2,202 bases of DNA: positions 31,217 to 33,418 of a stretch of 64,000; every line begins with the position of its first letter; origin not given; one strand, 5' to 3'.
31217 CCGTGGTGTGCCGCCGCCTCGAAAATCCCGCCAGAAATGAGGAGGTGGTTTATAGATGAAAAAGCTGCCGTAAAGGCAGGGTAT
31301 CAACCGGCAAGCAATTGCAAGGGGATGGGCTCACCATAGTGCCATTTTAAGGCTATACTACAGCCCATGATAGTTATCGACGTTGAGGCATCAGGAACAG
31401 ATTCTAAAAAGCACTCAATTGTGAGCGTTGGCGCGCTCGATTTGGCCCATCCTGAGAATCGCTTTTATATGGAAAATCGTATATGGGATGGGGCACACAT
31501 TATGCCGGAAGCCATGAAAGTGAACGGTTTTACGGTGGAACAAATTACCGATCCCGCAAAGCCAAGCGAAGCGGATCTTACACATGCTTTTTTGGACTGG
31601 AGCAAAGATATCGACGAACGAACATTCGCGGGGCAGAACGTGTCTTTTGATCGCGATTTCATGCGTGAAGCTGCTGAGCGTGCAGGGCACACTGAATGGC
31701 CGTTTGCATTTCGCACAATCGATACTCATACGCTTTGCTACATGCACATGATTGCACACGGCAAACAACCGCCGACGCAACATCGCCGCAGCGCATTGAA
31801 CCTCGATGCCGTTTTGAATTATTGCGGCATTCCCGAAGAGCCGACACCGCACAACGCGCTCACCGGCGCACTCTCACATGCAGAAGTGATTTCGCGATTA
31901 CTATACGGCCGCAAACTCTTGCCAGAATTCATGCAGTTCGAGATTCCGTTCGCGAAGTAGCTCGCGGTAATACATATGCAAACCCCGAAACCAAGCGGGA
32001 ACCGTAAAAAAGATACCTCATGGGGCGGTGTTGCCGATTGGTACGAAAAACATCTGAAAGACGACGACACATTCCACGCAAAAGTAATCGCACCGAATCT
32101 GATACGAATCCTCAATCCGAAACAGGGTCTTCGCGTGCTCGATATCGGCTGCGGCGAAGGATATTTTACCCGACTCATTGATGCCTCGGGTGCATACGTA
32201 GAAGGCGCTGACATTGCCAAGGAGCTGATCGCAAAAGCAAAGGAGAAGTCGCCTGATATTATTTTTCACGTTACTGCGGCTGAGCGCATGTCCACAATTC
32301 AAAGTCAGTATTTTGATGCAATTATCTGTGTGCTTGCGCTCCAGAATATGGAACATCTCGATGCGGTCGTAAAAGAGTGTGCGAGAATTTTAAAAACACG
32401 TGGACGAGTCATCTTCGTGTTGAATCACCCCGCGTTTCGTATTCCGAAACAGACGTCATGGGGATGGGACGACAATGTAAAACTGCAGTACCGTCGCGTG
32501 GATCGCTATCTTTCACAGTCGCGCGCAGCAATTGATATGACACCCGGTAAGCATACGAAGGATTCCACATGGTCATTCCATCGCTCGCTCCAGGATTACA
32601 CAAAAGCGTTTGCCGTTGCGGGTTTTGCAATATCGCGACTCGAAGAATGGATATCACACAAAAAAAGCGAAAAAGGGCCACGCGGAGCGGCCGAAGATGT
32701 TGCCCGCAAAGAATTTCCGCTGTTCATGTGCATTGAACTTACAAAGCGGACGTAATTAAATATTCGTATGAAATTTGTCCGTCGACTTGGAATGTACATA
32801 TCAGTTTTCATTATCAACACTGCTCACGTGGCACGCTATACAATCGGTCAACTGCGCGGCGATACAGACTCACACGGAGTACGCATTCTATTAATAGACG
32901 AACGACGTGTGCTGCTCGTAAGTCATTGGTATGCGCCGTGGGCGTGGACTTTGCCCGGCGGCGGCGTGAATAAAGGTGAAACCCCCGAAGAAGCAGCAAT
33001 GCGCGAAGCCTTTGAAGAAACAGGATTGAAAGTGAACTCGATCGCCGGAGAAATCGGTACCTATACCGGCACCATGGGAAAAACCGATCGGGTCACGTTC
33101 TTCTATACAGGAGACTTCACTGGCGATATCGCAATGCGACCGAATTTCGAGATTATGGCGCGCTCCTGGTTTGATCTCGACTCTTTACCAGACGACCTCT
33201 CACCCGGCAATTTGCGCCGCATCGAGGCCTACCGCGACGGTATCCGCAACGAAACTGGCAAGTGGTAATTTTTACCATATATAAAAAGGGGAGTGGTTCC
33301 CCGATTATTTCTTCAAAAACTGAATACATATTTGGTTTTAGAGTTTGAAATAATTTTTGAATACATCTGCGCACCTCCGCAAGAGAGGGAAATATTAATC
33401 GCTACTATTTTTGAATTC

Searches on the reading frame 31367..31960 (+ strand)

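Call 84: search_protein_families(library=pfam, proteins=[window:31367-31960:+], max_evalue=0.001)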
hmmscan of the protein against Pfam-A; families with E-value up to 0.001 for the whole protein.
window:31367-31960:+ (197 aa): 2 families
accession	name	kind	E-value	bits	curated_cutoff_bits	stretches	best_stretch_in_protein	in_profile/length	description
PF00929.31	RNase_T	-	1.4e-09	39.2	24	1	2-166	1-155/164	Exonuclease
PF16473.11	Rv2179c-like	-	7.8e-07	29.4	27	1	2-176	3-174/177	3'-5' exoribonuclease Rv2179c-like domain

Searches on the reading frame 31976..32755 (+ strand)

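Call 84: search_protein_families(library=pfam, proteins=[window:31976-32755:+], max_evalue=0.001)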
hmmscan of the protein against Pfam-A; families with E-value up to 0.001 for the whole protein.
window:31976-32755:+ (259 aa): 11 families
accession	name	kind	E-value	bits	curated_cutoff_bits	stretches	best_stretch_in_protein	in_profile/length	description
PF08241.18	Methyltransf_11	-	1.6e-18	67.5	21.2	1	55-147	1-95/95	Methyltransferase domain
PF13649.12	Methyltransf_25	-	4.6e-16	59.7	27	1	54-143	1-97/97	Methyltransferase domain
PF13489.12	Methyltransf_23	-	2.8e-14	53.6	27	1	36-163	7-133/164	Methyltransferase domain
PF08242.18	Methyltransf_12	-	5.1e-13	50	30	1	55-145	1-98/98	Methyltransferase domain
PF13847.12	Methyltransf_31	-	3.5e-12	46.7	27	1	49-147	2-109/145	Methyltransferase domain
PF07021.18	MetW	-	1e-07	32.2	21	1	49-140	12-103/193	Methionine biosynthesis protein MetW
PF01209.24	Ubie_methyltran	-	1.7e-07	31.3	20.1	1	42-147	39-151/233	ubiE/COQ5 methyltransferase family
PF05401.17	NodS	-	2.1e-06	28.1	24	1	53-148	46-145/201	Nodulation protein S (NodS)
PF05175.20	MTS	-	1.6e-05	25.1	23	1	42-151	23-142/170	Methyltransferase small domain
PF13679.12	Methyltransf_32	-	2.9e-05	24.5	27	1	36-119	11-105/143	Methyltransferase domain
PF02353.26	CMAS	-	0.00047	20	27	1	43-146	55-163/273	Mycolic acid cyclopropane synthetase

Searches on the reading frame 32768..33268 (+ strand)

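Call 44: search_protein_families(library=pfam, proteins=[window:32768-33268:+], max_evalue=0.001)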
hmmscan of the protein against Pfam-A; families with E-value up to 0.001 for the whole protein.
window:32768-33268:+ (166 aa): 1 family
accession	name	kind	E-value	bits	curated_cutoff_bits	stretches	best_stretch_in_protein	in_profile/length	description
PF00293.34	NUDIX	-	5.1e-23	82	21.1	1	37-148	5-127/134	NUDIX domain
